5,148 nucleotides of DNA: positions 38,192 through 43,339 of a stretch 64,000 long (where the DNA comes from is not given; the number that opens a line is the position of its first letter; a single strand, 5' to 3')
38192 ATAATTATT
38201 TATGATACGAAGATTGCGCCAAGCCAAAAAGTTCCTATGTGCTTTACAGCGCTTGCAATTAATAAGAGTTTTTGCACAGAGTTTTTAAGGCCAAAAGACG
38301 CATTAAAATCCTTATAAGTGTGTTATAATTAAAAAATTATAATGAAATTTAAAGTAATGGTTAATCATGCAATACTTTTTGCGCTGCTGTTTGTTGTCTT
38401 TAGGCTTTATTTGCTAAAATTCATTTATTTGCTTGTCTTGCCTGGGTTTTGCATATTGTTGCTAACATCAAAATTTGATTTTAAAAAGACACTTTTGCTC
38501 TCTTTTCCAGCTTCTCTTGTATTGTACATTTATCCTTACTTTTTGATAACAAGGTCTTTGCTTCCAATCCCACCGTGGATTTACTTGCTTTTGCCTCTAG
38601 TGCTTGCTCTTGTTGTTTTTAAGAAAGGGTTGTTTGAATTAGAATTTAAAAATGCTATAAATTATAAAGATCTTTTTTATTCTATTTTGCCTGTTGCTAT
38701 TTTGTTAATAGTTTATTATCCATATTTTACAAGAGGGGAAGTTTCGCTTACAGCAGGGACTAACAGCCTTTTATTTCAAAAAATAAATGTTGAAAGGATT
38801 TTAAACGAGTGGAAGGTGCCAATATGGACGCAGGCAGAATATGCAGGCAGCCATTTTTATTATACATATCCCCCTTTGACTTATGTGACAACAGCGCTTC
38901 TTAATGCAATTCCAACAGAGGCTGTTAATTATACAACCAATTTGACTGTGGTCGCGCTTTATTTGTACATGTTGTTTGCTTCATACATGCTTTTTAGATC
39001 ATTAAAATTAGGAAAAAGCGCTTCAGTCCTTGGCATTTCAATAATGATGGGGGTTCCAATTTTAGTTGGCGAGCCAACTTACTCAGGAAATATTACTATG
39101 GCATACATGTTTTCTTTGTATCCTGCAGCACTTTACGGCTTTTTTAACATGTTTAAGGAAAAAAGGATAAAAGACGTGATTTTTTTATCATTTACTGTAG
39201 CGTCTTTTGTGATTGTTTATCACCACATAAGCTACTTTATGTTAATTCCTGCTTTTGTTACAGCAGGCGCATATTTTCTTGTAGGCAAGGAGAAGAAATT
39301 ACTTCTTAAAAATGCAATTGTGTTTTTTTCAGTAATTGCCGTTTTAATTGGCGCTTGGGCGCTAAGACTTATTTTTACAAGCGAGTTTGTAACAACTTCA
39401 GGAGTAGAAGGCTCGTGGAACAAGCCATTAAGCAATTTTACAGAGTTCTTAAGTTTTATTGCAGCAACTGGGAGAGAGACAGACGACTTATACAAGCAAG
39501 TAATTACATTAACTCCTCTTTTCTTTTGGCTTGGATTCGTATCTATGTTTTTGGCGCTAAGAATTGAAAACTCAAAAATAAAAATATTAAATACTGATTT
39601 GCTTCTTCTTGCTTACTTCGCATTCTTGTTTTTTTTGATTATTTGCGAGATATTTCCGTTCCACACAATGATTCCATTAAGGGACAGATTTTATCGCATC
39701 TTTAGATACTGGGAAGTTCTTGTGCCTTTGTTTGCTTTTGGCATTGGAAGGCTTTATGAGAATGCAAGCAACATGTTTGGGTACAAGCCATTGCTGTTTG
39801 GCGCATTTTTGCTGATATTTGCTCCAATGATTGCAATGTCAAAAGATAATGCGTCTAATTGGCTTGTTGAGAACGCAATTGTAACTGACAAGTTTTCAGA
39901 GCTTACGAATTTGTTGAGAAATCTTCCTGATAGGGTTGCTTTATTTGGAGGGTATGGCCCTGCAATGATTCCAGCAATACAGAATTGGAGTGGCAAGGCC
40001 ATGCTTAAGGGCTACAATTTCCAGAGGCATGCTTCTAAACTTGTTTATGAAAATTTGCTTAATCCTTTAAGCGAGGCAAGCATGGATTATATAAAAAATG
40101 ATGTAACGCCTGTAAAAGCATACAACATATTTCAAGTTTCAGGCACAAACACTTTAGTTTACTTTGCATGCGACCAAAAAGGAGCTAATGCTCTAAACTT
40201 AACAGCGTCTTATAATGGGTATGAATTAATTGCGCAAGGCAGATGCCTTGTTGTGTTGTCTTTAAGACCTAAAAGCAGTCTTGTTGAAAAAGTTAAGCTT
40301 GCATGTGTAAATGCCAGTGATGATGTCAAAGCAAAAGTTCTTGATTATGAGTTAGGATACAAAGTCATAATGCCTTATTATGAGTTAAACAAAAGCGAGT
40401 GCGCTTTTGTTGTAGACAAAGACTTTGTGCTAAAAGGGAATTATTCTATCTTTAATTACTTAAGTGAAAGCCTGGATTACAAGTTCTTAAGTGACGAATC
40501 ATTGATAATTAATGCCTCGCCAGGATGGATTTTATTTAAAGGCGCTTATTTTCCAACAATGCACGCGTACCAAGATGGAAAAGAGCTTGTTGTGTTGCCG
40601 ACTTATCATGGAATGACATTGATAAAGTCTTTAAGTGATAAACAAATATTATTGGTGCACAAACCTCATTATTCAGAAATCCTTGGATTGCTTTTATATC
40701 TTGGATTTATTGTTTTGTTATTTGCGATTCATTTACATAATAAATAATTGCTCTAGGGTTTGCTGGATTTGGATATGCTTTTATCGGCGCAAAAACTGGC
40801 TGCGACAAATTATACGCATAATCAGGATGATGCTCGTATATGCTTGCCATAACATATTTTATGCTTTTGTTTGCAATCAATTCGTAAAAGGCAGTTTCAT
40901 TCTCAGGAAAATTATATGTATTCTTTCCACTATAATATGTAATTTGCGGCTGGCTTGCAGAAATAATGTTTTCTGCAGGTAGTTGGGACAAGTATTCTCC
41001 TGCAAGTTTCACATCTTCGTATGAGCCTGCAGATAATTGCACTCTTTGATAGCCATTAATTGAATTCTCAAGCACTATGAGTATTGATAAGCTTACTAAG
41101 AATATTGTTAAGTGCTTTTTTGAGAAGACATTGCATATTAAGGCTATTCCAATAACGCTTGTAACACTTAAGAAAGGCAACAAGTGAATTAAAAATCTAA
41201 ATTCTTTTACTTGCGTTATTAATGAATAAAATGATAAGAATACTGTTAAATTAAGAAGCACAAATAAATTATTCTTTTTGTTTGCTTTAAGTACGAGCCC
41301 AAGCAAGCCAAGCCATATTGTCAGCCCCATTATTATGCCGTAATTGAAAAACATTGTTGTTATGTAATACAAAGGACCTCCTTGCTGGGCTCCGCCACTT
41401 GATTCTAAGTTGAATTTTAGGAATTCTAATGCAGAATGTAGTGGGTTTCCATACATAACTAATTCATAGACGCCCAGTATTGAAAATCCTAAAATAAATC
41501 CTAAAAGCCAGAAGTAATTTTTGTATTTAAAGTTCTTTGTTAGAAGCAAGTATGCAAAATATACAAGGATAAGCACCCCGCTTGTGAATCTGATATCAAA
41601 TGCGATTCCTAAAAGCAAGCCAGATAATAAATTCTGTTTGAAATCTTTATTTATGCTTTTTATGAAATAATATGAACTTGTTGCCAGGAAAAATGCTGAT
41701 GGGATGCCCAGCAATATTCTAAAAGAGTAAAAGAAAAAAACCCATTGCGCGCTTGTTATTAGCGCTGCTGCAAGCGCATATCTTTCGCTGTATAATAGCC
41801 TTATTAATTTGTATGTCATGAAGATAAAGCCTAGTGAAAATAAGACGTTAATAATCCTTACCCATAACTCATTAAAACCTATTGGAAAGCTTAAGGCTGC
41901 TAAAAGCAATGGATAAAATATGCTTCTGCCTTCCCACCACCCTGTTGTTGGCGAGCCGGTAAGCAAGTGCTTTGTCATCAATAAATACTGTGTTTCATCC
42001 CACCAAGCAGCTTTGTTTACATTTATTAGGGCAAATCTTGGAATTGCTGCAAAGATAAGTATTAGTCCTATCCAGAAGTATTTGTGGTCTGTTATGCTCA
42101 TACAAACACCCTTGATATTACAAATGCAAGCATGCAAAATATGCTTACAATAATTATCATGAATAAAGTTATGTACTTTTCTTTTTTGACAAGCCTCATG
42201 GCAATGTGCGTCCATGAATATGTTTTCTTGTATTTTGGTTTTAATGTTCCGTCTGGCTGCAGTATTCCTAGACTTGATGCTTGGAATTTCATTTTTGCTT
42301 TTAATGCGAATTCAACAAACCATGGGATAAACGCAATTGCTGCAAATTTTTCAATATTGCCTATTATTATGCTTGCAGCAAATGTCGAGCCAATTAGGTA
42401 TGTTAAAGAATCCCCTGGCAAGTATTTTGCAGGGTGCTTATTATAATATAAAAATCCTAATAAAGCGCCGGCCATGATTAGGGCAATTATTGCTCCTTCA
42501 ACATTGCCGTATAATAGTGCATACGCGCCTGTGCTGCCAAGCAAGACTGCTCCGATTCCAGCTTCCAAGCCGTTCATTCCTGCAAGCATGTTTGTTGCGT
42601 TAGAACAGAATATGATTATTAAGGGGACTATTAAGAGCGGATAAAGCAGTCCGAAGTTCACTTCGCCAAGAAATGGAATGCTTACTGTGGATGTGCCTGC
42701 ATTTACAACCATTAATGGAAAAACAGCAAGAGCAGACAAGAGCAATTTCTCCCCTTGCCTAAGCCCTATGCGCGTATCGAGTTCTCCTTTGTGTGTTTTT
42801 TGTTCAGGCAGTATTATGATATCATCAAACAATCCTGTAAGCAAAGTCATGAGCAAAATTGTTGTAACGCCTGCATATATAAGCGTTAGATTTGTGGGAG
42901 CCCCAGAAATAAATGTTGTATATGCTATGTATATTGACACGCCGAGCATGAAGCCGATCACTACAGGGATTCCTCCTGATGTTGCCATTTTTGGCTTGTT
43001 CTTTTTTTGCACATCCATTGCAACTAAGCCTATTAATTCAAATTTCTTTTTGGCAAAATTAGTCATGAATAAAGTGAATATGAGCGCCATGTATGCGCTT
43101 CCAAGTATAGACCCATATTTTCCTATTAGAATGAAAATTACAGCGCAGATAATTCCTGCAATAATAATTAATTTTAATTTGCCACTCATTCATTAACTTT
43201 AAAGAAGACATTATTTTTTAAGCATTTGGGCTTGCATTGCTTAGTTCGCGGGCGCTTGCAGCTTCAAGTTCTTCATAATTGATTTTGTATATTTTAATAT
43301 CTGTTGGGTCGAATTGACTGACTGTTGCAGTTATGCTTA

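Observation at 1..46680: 46-kb glycosylation super-locus with eight GT-C-type polytopic enzymes, suggesting glycan assembly largely on the outer membrane face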

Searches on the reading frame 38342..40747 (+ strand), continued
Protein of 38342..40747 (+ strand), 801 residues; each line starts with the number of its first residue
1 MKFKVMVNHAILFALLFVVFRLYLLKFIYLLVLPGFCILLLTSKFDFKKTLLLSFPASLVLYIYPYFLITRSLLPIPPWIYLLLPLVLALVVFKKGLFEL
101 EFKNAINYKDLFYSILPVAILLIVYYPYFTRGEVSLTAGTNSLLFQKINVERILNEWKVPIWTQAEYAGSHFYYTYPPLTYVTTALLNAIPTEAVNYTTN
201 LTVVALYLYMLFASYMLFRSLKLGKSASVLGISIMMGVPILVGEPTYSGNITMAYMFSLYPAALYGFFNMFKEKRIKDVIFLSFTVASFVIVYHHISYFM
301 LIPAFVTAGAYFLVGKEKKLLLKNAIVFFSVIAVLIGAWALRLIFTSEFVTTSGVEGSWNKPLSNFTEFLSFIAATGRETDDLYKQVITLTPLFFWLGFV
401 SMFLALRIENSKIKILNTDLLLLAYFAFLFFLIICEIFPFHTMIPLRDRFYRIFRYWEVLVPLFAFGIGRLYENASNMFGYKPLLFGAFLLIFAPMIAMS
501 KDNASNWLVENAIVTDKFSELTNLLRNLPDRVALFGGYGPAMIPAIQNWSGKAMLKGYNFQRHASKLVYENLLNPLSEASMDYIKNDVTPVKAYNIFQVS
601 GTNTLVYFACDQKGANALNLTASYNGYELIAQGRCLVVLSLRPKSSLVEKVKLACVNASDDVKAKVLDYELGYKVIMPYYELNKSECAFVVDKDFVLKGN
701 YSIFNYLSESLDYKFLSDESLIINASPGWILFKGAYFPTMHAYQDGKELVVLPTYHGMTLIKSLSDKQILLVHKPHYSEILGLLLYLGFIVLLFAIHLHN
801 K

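Call 71: find_encoding_contigs(protein=P0004, flank=10000, max_places=2)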
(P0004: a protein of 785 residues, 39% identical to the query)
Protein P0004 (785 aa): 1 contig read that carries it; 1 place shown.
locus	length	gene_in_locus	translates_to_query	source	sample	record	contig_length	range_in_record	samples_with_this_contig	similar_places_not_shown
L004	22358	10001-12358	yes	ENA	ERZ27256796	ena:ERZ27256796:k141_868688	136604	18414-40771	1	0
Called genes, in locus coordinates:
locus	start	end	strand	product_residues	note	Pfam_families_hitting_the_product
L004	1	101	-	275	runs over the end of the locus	PF00483:NTP_transferase, PF12804:NTP_transf_3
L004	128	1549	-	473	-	PF01943:Polysacc_synt, PF13440:Polysacc_synt_3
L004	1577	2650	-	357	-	PF13439:Glyco_transf_4 (weak), PF20706:GT4-conflict (weak), PF00534:Glycos_transf_1, PF13692:Glyco_trans_1_4, PF13524:Glyco_trans_1_2 (weak)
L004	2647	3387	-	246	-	PF00535:Glycos_transf_2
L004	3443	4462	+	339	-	PF13439:Glyco_transf_4, PF13579:Glyco_trans_4_4, PF00534:Glycos_transf_1, PF13692:Glyco_trans_1_4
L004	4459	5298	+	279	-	PF00535:Glycos_transf_2, PF13641:Glyco_tranf_2_3, PF12804:NTP_transf_3 (weak), PF13506:Glyco_transf_21 (weak), PF13632:Glyco_trans_2_3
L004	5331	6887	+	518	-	PF02366:PMT (weak), PF13231:PMT_2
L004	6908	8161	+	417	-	PF01266:DAO (faint), PF01593:Amino_oxidase, PF13450:NAD_binding_8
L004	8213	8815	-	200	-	PF13489:Methyltransf_23, PF08241:Methyltransf_11 (faint)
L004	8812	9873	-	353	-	PF04015:DUF362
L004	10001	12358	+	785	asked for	-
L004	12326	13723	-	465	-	PF03901:Glyco_transf_22, PF13231:PMT_2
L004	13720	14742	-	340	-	PF00953:Glycos_transf_4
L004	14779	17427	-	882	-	PF02516:STT3, PF13231:PMT_2 (weak)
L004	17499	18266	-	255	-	PF01944:SpoIIM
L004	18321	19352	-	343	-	PF01637:ATPase_2 (faint), PF13191:AAA_16, PF00931:NB-ARC (faint), PF13401:AAA_22, PF00004:AAA (weak), PF22703:Cdc6_lid, PF09079:WHD_Cdc6 (faint)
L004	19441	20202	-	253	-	-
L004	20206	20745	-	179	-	-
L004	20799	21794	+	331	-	PF00752:XPG_N, PF00867:XPG_I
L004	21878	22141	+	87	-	PF00708:Acylphosphatase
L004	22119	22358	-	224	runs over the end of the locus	PF05552:MS_channel_1st_1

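Call 81: find_encoding_contigs(protein=P0001, flank=1000, max_places=2)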
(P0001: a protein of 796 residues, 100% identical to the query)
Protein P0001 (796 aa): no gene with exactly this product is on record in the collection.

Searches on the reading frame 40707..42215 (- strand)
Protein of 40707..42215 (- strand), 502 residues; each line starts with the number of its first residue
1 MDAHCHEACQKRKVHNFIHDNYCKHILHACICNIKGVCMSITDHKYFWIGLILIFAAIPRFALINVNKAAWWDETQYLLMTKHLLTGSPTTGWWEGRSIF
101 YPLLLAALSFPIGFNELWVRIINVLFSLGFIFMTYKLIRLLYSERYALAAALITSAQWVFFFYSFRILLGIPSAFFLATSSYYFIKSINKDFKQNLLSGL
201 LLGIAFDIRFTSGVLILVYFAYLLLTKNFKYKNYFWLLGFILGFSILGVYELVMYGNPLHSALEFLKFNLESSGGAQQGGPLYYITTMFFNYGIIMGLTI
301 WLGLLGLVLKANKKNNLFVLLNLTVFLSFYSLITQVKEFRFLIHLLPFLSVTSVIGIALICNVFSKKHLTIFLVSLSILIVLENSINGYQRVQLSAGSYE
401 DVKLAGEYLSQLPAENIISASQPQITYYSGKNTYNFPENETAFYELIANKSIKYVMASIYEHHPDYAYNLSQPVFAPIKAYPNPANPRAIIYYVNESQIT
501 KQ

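Call 3: search_protein_families(library=pfam, proteins=[window:40707-42215:-], max_evalue=0.01)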
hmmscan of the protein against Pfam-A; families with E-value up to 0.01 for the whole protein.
window:40707-42215:- (502 aa): 2 families
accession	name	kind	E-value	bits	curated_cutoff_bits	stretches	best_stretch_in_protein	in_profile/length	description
PF03901.23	Glyco_transf_22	-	1.4e-15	57.9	23.8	1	97-438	53-409/414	Alg9-like mannosyltransferase family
PF13231.12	PMT_2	-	3.7e-13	50.4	26.1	1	105-246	9-153/160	Dolichyl-phosphate-mannose-protein mannosyltransferase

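Call 7: search_protein_families(library=ncbifam, proteins=[window:40707-42215:-], max_evalue=0.1)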
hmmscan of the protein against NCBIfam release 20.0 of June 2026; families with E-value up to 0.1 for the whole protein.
window:40707-42215:- (502 aa): 1 family
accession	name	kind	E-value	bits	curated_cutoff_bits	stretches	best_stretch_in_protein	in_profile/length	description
NF047440.1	LA3751_2_3_fam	subfamily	8.1e-08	31.5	200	1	99-422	83-416/460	LA_3751/LA_3752 family putative glycosyltransferase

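Call 59: search_solved_structures(query=window:40707-42215:-, max_evalue=1)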
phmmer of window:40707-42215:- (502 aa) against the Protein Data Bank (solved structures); distinct sequences matched with E-value up to 1: 0.

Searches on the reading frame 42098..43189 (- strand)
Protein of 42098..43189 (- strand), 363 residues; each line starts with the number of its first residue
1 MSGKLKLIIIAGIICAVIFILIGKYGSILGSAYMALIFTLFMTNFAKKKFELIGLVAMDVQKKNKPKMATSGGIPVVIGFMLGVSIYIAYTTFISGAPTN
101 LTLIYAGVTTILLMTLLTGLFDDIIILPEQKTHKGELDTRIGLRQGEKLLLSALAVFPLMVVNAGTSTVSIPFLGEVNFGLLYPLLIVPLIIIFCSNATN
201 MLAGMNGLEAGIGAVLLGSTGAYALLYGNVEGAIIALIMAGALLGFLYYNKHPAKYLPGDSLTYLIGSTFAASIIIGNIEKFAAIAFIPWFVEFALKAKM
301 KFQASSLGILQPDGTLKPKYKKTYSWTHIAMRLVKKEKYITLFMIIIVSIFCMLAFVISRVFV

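Call 6: search_protein_families(library=pfam, proteins=[window:42098-43189:-], max_evalue=0.00001)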
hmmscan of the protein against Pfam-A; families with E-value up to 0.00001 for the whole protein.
window:42098-43189:- (363 aa): 1 family
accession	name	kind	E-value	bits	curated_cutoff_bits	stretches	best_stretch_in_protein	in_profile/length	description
PF00953.26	Glycos_transf_4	-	1.5e-29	103.4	27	1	107-277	3-159/160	Glycosyl transferase family 4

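Call 43: search_protein_families(library=ncbifam, proteins=[window:42098-43189:-], max_evalue=0.00001)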
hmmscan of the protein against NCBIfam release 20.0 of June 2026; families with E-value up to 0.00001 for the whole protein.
window:42098-43189:- (363 aa): 2 families
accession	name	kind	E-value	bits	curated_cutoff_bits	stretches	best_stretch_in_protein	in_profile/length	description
NF053644.1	MraY_archaea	equivalog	1.8e-17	63.7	450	1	159-287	162-285/340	pseudomurein biosynthesis MraY family phospho-N-acetylmuramoyl-pentapeptide-transferase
TIGR00445.1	mraY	equivalog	4.7e-12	46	192.05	1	64-278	24-246/321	phospho-N-acetylmuramoyl-pentapeptide-transferase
